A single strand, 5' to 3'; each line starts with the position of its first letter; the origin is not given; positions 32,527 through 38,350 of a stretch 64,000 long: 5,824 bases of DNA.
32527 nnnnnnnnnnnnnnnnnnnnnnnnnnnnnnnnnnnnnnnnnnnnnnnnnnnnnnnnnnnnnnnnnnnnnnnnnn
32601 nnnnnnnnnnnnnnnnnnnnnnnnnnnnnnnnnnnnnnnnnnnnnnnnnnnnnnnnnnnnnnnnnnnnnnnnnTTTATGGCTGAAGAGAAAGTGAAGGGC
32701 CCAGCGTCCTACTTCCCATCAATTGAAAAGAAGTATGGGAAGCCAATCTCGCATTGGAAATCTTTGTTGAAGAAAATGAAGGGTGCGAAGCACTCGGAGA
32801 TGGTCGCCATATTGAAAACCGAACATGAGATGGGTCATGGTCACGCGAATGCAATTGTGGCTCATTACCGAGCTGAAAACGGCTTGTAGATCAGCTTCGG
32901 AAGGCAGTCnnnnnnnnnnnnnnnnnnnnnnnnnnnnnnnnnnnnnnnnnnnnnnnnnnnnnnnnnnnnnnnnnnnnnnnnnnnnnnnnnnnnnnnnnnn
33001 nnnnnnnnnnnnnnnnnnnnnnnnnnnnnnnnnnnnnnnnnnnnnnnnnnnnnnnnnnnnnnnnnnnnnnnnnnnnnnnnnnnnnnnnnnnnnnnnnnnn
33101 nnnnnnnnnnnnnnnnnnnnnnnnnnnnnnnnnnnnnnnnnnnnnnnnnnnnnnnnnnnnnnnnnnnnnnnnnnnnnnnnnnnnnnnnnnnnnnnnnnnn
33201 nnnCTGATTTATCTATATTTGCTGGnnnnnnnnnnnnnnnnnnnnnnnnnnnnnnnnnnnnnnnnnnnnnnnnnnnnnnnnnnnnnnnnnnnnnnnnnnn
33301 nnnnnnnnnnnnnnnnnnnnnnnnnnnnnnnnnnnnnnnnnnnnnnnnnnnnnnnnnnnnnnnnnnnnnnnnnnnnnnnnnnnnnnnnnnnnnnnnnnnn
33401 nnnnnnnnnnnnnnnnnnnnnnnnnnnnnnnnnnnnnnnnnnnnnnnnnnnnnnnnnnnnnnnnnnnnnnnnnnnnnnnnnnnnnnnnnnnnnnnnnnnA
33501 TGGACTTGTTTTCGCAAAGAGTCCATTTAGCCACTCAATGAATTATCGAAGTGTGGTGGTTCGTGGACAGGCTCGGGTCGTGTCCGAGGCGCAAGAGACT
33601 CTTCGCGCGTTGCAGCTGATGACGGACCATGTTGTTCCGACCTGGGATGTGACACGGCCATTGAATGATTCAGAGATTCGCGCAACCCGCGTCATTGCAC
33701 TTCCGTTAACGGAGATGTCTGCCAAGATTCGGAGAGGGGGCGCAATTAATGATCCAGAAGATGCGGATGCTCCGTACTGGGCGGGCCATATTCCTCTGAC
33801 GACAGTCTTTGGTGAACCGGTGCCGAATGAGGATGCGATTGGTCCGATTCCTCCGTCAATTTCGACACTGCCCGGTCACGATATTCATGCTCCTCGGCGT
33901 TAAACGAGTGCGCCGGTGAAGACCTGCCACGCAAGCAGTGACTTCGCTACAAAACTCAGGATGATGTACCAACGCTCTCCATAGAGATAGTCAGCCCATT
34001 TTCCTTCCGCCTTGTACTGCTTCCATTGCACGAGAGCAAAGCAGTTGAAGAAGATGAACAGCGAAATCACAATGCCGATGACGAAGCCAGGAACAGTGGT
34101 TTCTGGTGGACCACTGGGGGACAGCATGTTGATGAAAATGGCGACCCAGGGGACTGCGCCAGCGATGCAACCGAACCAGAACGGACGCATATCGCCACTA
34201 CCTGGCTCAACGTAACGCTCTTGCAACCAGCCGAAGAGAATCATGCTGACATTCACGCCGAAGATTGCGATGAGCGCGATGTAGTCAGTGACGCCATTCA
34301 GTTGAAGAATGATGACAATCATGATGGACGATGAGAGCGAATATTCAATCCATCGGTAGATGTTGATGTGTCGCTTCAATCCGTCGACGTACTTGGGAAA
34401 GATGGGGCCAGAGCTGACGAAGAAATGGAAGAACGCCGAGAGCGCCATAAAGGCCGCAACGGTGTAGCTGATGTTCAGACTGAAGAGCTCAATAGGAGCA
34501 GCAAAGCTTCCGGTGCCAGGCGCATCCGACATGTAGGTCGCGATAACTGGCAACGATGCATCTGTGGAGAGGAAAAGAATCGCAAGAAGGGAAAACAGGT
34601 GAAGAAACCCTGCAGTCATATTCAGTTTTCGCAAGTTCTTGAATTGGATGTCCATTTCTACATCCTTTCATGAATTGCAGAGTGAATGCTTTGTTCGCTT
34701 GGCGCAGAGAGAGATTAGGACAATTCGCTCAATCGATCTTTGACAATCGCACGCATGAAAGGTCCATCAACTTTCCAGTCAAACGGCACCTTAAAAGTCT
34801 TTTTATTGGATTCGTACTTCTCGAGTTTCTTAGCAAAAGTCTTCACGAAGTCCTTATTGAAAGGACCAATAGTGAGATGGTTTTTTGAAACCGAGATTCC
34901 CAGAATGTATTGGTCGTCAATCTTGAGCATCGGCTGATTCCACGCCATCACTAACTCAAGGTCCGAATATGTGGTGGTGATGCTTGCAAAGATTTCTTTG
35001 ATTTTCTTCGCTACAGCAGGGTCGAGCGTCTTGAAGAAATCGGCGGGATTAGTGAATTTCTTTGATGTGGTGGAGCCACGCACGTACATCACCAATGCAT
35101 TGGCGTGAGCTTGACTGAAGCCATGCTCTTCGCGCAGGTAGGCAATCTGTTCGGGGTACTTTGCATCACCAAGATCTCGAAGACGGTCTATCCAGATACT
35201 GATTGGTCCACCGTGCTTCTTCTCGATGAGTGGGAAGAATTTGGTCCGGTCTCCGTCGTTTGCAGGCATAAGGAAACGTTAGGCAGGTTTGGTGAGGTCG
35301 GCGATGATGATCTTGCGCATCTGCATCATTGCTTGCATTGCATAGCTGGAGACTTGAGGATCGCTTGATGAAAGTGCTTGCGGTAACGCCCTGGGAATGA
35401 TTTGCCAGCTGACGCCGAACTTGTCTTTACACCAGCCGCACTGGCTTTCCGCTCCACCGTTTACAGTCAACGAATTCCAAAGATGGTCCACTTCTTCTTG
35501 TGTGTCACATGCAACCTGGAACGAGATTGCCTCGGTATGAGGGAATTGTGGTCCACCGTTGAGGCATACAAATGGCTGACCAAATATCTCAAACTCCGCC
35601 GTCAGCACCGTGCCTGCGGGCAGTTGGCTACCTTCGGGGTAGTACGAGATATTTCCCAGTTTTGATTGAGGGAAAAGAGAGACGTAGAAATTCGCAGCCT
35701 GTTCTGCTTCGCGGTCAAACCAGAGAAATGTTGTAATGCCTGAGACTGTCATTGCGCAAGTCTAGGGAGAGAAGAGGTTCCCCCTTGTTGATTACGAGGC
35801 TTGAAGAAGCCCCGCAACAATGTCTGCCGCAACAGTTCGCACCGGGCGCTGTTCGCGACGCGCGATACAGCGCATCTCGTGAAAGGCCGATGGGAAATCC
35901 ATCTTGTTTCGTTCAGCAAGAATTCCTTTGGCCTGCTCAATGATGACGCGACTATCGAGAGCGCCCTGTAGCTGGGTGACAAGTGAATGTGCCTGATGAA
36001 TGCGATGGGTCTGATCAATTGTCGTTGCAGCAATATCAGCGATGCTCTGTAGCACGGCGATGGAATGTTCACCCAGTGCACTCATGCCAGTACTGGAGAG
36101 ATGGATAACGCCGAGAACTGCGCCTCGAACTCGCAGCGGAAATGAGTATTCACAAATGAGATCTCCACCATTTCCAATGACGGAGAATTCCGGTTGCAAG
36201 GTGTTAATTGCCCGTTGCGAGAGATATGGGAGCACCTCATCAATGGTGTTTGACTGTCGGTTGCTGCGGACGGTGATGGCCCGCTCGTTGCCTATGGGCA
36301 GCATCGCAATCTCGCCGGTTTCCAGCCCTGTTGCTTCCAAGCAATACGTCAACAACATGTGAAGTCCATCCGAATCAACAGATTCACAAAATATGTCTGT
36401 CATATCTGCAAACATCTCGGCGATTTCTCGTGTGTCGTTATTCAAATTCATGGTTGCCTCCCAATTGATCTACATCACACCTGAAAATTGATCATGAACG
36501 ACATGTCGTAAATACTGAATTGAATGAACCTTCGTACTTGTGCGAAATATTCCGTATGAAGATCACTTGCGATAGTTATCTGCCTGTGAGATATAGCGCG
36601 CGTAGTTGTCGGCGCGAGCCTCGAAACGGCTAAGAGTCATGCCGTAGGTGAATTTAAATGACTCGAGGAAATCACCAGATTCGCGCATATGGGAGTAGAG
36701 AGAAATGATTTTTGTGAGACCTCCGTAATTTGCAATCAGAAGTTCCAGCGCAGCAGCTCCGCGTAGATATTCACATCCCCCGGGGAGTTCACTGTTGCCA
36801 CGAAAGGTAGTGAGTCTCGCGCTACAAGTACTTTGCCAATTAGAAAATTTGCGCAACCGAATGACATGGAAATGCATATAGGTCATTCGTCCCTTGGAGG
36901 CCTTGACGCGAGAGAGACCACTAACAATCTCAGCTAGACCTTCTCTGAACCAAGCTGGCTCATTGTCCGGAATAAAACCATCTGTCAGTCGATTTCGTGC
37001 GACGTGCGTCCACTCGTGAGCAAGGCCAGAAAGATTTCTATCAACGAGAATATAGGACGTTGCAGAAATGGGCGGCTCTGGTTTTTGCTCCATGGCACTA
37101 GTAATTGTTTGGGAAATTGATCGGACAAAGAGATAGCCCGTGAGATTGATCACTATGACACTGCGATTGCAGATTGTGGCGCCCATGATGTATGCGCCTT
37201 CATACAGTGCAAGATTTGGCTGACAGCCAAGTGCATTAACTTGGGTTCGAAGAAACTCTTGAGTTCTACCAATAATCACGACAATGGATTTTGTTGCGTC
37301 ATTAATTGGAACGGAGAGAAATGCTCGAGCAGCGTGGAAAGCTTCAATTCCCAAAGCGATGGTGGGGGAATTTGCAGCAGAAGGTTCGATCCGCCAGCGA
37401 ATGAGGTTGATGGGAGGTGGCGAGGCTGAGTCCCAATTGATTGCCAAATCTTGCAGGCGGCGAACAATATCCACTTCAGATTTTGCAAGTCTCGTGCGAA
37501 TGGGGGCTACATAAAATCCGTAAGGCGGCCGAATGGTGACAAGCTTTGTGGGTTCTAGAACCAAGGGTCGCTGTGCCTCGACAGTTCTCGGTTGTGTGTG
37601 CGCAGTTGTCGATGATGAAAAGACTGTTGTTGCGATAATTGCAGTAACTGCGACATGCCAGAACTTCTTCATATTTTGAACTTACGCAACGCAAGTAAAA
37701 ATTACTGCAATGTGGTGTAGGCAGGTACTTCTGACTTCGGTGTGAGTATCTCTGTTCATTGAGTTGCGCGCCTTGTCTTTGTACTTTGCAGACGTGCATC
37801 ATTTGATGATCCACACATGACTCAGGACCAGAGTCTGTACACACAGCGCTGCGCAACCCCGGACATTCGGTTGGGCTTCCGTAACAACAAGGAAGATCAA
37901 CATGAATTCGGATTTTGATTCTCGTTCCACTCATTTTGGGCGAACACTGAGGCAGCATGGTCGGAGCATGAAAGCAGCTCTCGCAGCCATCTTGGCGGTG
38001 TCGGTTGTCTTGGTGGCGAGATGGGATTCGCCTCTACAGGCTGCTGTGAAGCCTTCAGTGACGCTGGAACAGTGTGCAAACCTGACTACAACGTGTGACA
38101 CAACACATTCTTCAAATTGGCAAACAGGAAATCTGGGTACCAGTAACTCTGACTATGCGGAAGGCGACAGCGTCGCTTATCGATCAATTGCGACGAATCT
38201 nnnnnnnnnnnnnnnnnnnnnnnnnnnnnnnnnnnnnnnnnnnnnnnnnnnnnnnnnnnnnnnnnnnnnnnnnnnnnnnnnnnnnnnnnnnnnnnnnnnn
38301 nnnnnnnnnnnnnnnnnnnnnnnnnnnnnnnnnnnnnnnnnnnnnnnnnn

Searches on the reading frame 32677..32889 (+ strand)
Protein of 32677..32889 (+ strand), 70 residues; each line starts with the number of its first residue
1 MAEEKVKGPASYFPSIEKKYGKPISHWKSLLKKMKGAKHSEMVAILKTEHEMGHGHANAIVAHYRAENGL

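Call 33: search_protein_families(library=ncbifam, proteins=[window:32677-32889:+], max_evalue=0.01)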
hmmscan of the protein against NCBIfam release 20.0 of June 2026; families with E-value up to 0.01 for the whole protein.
window:32677-32889:+ (70 aa): 0 families

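Call 99: search_protein_families(library=pfam, proteins=[window:32677-32889:+], max_evalue=0.001)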
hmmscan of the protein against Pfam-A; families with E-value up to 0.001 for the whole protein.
window:32677-32889:+ (70 aa): 1 family
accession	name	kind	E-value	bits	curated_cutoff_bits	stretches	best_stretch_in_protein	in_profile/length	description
PF14117.11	DUF4287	-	4.9e-26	91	27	1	8-65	1-59/60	Domain of unknown function (DUF4287)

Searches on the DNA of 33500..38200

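Call 60: search_rna_families(source=window, start=33500, end=38200, threshold=evalue, max_evalue=5)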
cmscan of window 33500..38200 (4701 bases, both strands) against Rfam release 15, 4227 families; matches with E-value up to 5: 2.
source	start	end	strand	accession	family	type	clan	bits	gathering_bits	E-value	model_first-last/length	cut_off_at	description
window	35934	35963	+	RF00283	SCARNA18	Gene; snRNA; snoRNA; scaRNA;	-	19.1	40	1.1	1-83/83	no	small Cajal body-specific RNA 18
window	37341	37379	+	RF01357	CRISPR-DR31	Gene; CRISPR;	-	18.6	35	2.5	1-37/37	no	CRISPR RNA direct repeat element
